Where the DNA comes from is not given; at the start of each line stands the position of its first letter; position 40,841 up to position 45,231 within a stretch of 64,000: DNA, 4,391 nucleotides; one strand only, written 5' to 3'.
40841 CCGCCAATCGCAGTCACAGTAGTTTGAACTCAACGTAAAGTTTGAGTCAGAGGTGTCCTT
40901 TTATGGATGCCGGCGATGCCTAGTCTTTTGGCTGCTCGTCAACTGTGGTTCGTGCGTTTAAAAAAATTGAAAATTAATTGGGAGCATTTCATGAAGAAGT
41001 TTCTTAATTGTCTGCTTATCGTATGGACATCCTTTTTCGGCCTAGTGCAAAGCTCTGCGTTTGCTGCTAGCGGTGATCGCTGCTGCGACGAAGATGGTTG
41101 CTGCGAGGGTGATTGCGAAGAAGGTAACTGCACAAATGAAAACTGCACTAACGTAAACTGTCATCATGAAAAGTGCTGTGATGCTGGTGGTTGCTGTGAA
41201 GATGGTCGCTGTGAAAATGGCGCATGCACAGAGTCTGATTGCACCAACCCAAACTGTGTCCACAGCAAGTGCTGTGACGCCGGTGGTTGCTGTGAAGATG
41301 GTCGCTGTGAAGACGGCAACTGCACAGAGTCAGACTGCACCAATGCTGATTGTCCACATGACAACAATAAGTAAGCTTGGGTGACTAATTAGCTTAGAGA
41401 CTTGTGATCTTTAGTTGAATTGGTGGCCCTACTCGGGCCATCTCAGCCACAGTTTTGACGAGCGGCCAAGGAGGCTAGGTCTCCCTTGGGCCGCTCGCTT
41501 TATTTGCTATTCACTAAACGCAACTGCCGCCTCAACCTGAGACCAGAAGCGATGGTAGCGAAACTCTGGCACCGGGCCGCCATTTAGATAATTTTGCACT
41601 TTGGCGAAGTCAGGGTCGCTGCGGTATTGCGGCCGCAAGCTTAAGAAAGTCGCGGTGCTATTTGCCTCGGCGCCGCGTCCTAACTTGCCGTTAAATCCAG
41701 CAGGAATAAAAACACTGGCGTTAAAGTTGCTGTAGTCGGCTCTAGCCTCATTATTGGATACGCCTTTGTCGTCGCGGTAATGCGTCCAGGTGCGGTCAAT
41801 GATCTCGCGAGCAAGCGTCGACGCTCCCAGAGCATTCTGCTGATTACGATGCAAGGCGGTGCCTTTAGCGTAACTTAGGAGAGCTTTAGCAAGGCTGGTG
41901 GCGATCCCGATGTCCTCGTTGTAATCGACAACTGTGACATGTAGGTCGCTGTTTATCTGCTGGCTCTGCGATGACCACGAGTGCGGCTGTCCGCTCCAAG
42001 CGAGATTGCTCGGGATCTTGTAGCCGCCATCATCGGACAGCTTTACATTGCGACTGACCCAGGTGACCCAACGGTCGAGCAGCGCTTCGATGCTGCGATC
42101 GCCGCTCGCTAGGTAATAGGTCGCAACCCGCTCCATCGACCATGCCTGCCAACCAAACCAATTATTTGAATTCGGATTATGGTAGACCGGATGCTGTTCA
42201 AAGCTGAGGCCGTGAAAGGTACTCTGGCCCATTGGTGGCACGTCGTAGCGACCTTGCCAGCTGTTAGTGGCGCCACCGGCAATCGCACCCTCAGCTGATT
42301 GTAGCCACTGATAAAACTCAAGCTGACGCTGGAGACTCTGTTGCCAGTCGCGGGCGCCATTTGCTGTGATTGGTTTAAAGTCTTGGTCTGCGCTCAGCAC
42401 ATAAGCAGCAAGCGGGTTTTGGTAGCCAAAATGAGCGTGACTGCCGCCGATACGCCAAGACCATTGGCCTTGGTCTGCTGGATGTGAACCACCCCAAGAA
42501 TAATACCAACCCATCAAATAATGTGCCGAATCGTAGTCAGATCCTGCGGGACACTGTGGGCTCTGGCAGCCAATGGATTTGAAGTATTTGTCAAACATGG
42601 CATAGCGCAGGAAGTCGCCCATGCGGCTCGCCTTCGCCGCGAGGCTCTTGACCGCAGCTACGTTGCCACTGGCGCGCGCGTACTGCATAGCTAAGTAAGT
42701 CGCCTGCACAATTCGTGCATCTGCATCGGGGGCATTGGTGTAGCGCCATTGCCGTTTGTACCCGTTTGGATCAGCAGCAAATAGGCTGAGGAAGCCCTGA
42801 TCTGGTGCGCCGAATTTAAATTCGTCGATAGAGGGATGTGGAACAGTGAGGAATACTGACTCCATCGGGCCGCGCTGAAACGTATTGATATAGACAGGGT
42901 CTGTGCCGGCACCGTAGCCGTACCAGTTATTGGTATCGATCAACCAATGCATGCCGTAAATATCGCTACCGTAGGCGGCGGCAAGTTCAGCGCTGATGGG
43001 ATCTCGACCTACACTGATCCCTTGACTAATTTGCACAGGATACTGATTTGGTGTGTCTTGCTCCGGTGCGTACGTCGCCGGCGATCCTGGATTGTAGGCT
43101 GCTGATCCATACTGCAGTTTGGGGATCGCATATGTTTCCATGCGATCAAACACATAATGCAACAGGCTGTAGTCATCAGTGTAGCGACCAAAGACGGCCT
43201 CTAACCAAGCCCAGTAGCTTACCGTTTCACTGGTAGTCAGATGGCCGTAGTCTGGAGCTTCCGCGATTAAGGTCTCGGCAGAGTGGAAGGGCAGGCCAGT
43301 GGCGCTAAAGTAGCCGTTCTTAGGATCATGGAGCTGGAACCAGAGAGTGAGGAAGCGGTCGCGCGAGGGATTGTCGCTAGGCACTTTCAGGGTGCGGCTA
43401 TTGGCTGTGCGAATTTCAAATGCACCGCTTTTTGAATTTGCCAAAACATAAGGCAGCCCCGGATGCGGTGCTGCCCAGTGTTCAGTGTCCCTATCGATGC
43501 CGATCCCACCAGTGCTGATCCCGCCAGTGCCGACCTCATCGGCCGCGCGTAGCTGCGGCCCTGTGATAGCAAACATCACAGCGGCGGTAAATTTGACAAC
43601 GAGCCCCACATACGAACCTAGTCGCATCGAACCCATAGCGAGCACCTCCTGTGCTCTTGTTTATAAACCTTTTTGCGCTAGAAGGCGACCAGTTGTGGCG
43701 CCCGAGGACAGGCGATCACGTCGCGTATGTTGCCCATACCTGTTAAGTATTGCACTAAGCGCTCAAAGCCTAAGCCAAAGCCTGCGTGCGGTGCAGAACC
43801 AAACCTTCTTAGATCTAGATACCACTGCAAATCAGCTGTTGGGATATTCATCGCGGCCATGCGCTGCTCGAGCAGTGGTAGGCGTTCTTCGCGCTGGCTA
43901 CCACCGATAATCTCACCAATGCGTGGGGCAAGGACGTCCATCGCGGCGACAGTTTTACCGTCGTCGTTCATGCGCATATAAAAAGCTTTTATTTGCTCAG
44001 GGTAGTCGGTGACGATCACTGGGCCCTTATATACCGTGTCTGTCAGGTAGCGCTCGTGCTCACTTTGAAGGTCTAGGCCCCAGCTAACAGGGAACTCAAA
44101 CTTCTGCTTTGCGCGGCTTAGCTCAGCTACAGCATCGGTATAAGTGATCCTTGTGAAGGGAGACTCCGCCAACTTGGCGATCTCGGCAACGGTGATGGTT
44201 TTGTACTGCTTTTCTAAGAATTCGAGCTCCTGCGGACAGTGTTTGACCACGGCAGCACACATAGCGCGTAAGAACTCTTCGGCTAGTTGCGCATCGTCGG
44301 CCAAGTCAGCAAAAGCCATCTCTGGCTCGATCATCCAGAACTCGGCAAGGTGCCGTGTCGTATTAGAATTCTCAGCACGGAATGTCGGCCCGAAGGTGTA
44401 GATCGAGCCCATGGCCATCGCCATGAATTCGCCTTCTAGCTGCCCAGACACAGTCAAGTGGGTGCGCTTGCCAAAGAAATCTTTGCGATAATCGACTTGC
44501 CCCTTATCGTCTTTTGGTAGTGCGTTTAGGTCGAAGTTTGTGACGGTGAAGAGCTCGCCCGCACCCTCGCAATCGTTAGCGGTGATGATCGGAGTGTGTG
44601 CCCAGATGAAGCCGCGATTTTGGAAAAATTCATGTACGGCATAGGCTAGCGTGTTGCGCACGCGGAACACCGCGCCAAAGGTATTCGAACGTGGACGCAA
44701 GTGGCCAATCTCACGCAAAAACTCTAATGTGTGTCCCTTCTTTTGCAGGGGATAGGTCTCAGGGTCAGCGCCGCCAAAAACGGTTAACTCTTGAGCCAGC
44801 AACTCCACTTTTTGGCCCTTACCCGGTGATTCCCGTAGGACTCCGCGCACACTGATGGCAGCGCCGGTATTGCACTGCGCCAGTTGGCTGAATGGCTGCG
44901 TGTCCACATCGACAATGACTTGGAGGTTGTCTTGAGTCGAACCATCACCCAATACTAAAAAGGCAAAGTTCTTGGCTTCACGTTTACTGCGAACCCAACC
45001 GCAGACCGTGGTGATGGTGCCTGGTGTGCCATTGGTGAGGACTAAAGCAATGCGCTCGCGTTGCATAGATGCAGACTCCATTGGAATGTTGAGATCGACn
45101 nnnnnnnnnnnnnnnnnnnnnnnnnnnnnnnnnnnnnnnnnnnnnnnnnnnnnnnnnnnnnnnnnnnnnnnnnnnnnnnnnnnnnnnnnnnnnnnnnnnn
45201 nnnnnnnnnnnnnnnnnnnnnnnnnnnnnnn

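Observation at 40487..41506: Self-contained two-gene unit encoding secreted Cys/His-rich proteins; the second is a 24-cysteine, three-repeat acidic protein of no recognisable family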

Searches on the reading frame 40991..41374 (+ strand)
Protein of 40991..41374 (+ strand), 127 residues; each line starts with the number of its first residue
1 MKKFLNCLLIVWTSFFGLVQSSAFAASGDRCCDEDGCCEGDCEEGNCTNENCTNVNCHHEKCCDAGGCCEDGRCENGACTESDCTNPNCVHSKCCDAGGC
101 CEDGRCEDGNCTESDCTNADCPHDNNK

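Call 4: search_protein_families(library=pfam, proteins=[window:40991-41374:+], max_evalue=1)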
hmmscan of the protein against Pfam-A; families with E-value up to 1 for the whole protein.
window:40991-41374:+ (127 aa): 0 families

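Call 5: search_protein_families(library=ncbifam, proteins=[window:40991-41374:+], max_evalue=10)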
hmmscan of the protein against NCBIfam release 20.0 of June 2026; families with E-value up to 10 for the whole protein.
window:40991-41374:+ (127 aa): 0 families

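Call 6: find_homologous_proteins(query=window:40991-41374:+, max_evalue=0.01)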
Query window:40991-41374:+ (127 aa): 1 proteins with E <= 0.01 among 19 candidates.
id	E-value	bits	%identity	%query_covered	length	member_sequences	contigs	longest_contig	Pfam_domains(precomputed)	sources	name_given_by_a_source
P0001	8.1e-22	96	50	96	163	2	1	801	-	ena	-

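Call 14: find_encoding_contigs(protein=P0001, flank=6000, max_places=3)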
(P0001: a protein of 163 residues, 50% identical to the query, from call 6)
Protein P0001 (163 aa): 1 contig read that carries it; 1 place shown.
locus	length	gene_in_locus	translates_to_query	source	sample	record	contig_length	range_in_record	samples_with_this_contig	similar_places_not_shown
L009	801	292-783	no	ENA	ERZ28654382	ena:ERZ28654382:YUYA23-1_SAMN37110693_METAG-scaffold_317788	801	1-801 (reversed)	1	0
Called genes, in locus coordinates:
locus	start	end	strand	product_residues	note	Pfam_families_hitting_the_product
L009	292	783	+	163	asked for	-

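Call 19: find_related_loci(query=A1, collection=genome_contigs, flank=8000)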
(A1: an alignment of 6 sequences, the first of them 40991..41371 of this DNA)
Query A1 (127 aa) in genome_contigs; peptide patterns used: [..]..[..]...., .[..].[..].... (x = any residue, [..] = any of these).
54 stretches matched a pattern; 1 encode a relative of the query (tblastn E <= 1e-3); 1 distinct loci.
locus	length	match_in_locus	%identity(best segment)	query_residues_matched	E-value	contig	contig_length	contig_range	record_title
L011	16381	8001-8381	96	1-127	1e-76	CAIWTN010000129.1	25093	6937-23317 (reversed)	MAG: uncultured proteobacterium isolate Loclat_bin-10810 genome assembly, contig: bin-10810:129/252, whole genome shotgu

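Call 20: find_related_loci(query=A1, collection=metagenome_contigs, flank=6000)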
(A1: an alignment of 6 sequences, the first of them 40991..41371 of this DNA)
Query A1 (127 aa) in metagenome_contigs; peptide patterns used: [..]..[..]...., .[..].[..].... (x = any residue, [..] = any of these).
124 stretches matched a pattern; 6 encode a relative of the query (tblastn E <= 1e-3); 6 distinct loci.
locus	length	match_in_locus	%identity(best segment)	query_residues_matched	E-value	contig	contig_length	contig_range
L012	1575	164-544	100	1-127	2e-83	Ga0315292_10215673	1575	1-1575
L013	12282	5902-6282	100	1-127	2e-79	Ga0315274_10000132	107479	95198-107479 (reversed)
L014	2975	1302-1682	96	1-127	6e-78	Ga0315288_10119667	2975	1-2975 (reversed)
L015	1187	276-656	96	1-127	2e-81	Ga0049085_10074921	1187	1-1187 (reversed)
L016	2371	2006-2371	95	1-124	4e-74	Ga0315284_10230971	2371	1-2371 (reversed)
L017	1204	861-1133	92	1-91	2e-54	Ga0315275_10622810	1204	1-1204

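Call 29: predict_structure(alignment_id=A3)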
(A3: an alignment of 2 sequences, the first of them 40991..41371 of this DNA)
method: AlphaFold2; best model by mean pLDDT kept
length: 127 residues; sequences in the alignment: 2
mean_pLDDT: 45.9   pTM: 0.19
mean pLDDT of the five models: 45.9, 45.2, 44.4, 42.5, 40.6
residues with pLDDT >= 90: 0; 70-90: 0; 50-70: 32; < 50: 95
segments of 3 or more residues with pLDDT < 50: 17-31, 41-68, 70-110, 122-127
pLDDT, mean of each block of 10 residues (from residue 1): 54 48 37 52 45 41 47 42 45 46 44 53 40
secondary structure, 60 per line:
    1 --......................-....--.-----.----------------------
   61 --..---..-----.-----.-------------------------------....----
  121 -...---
elements in order: H3-24 H26-29 H113-116

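Call 89: search_protein_families(library=ncbifam, proteins=[L009:1-195:+], max_evalue=0.1)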
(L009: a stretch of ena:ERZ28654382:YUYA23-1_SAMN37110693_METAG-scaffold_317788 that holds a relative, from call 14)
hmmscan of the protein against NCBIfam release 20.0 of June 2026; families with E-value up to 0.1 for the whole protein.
L009:1-195:+ (65 aa): 0 families

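Call 92: list_cluster_members(proteins=[window:40991-41371:+, window:40907-41371:+, P0014, P0015, P0017, P0002])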
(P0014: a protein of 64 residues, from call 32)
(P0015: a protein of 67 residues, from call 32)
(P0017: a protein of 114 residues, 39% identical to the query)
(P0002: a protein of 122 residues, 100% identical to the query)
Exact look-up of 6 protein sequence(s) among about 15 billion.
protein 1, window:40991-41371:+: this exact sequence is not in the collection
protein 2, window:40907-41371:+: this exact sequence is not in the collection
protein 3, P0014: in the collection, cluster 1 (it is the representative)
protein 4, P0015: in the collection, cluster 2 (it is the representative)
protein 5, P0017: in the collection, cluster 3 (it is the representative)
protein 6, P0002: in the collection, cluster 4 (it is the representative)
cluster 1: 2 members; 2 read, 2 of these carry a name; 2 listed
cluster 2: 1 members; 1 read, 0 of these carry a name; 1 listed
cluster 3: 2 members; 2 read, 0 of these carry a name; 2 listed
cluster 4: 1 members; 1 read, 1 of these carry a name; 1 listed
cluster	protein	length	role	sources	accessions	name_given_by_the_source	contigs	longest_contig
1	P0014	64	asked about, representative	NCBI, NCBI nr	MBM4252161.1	MAG: hypothetical protein FJ146_09340 [Deltaproteobacteria bacterium] | hypothetical protein [Deltaproteobacteria bacterium]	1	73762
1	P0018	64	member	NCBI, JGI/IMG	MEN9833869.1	MAG: hypothetical protein RL011_62 [Pseudomonadota bacterium] | hypothetical protein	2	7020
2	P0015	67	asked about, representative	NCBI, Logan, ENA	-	-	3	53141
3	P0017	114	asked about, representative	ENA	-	-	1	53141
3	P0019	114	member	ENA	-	-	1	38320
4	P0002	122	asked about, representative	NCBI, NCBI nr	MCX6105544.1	MAG: hypothetical protein NTY08_06910 [Proteobacteria bacterium] | hypothetical protein [Pseudomonadota bacterium]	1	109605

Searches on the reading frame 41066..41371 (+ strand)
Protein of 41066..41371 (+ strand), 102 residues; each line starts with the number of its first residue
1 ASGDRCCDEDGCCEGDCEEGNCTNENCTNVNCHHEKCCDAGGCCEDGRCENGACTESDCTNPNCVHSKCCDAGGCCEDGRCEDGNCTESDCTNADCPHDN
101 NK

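Call 68: search_solved_structures(query=window:41066-41371:+, max_evalue=10, show_alignments=3)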
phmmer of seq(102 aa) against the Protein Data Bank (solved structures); distinct sequences matched with E-value up to 10: 0.

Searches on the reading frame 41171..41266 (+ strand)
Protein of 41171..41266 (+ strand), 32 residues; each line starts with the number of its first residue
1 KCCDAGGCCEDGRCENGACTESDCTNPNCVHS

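Call 32: search_protein_representatives(alignment_id=A2)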
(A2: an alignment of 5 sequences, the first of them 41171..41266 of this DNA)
Query: 5 sequences, 32 profile positions. Proteins with E-value up to 0.001 (for the whole library): 3; up to 1e-10: 1; up to 1e-30: 0. The best 3 are listed.
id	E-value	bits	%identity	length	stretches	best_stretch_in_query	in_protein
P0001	2.6e-24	100.9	-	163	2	1-31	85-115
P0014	2.4e-09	53.1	-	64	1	1-32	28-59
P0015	2.6e-05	40.1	-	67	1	1-31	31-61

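Call 34: find_encoding_contigs(protein=P0014, flank=8000, max_places=4)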
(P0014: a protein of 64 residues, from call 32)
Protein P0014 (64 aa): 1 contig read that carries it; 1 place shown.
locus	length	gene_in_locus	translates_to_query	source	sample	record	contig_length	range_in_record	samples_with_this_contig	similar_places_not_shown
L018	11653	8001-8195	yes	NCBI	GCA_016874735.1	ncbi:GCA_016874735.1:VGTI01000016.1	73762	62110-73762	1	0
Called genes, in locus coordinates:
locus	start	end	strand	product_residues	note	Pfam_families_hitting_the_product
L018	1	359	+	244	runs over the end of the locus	PF05175:MTS, PF06325:PrmA (weak), PF13649:Methyltransf_25 (weak)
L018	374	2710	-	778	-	-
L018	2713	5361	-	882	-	PF13709:DUF4159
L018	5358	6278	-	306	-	PF01882:DUF58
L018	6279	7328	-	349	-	PF00493:MCM (faint), PF20030:bpMoxR, PF05496:RuvB_N (faint), PF00004:AAA (faint), PF07726:AAA_3, PF07728:AAA_5, PF17863:AAA_lid_2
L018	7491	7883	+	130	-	-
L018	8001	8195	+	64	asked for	-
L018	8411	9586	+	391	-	PF01728:FtsJ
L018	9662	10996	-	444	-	PF13173:AAA_14, PF13635:DUF4143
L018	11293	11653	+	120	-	?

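Call 35: find_encoding_contigs(protein=P0015, flank=8000, max_places=4)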
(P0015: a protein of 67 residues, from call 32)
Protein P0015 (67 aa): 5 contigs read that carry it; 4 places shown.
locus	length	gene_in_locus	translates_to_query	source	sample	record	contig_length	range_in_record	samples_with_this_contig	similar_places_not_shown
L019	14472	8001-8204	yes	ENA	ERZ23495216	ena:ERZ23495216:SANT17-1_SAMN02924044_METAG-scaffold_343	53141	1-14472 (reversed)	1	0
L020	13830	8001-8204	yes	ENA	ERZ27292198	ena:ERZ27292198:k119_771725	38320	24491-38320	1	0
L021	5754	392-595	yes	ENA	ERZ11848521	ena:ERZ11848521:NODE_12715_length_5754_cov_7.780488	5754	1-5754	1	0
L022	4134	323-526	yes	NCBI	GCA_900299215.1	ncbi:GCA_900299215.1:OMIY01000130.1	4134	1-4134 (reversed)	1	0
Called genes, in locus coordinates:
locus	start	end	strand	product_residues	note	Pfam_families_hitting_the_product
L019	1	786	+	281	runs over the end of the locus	PF00106:adh_short, PF08659:KR (faint), PF13561:adh_short_C2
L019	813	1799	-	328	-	PF20434:BD-FAE, PF07859:Abhydrolase_3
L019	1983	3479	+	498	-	-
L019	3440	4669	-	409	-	PF01979:Amidohydro_1, PF07969:Amidohydro_3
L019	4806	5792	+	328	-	PF00491:Arginase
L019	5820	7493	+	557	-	PF17391:Urocanase_N, PF01175:Urocanase, PF17392:Urocanase_C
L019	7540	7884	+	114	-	-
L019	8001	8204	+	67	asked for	-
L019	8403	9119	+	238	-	-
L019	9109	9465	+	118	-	-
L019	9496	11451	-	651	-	PF25225:DUF7843, PF13387:Lnb_N, PF25222:DUF7840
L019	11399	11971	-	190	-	PF11220:DUF3015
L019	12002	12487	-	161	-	PF11220:DUF3015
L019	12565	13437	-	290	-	PF02129:Peptidase_S15, PF12146:Hydrolase_4, PF00561:Abhydrolase_1, PF12697:Abhydrolase_6 (weak), PF00326:Peptidase_S9 (faint)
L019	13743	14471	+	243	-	?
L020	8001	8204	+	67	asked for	-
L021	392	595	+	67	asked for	-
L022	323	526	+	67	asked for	-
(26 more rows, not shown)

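Call 89: search_protein_families(library=ncbifam, proteins=[L018:7491-7880:+, L019:7540-7881:+], max_evalue=0.1)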
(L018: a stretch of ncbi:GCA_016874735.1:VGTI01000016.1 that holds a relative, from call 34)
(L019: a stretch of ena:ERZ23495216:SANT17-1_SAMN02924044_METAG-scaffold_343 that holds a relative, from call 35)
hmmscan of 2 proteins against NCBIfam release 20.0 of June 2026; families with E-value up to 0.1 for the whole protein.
L018:7491-7880:+ (130 aa): 0 families

L019:7540-7881:+ (114 aa): 1 family
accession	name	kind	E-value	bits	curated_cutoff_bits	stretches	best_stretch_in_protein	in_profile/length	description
NF033807.0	CopL_fam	subfamily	0.00023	21.8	40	1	15-109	39-128/129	CopL family metal-binding regulatory protein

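Call 93: predict_structure(alignment_id=A2)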
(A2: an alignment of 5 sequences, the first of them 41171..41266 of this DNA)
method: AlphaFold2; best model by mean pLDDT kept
length: 32 residues; sequences in the alignment: 5
mean_pLDDT: 58.9   pTM: 0.20
mean pLDDT of the five models: 58.9, 57.1, 56.3, 53.2, 49.5
residues with pLDDT >= 90: 0; 70-90: 0; 50-70: 31; < 50: 1
segments of 3 or more residues with pLDDT < 50: none
pLDDT, mean of each block of 10 residues (from residue 1): 58 58 62 53
secondary structure, 60 per line:
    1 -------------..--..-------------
elements in order:

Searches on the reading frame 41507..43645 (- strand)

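Call 4: search_protein_families(library=pfam, proteins=[window:41507-43645:-], max_evalue=1)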
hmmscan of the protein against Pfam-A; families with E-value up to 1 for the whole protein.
window:41507-43645:- (712 aa): 1 family
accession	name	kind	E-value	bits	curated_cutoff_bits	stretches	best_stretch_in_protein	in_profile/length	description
PF02011.21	Glyco_hydro_48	-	7.4e-265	880.7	25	1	96-711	3-613/619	Glycosyl hydrolase family 48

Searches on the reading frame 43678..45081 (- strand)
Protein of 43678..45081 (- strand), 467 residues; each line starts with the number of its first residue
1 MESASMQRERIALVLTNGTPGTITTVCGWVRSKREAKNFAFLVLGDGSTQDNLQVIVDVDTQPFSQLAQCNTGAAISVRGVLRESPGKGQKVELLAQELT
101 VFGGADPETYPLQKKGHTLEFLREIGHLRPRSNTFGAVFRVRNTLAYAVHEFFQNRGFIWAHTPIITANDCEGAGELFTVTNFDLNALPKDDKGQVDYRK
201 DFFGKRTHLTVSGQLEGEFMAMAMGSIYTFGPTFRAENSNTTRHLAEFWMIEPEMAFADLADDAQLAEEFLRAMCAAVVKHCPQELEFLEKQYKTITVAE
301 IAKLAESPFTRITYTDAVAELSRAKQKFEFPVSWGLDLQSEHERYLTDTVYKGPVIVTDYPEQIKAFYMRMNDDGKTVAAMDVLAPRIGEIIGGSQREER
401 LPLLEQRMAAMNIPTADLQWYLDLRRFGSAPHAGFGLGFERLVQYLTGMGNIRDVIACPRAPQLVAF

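Call 85: search_protein_families(library=pfam, proteins=[window:43678-45081:-], max_evalue=0.00001)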
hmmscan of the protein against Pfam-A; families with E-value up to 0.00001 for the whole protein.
window:43678-45081:- (467 aa): 2 families
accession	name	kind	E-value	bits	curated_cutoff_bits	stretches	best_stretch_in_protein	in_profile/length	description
PF00152.25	tRNA-synt_2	-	9.5e-60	202.7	25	1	127-460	10-306/308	tRNA synthetases class II (D, K and N)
PF01336.31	tRNA_anti-codon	-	3.8e-11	43.2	27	1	25-101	2-74/75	OB-fold nucleic acid binding domain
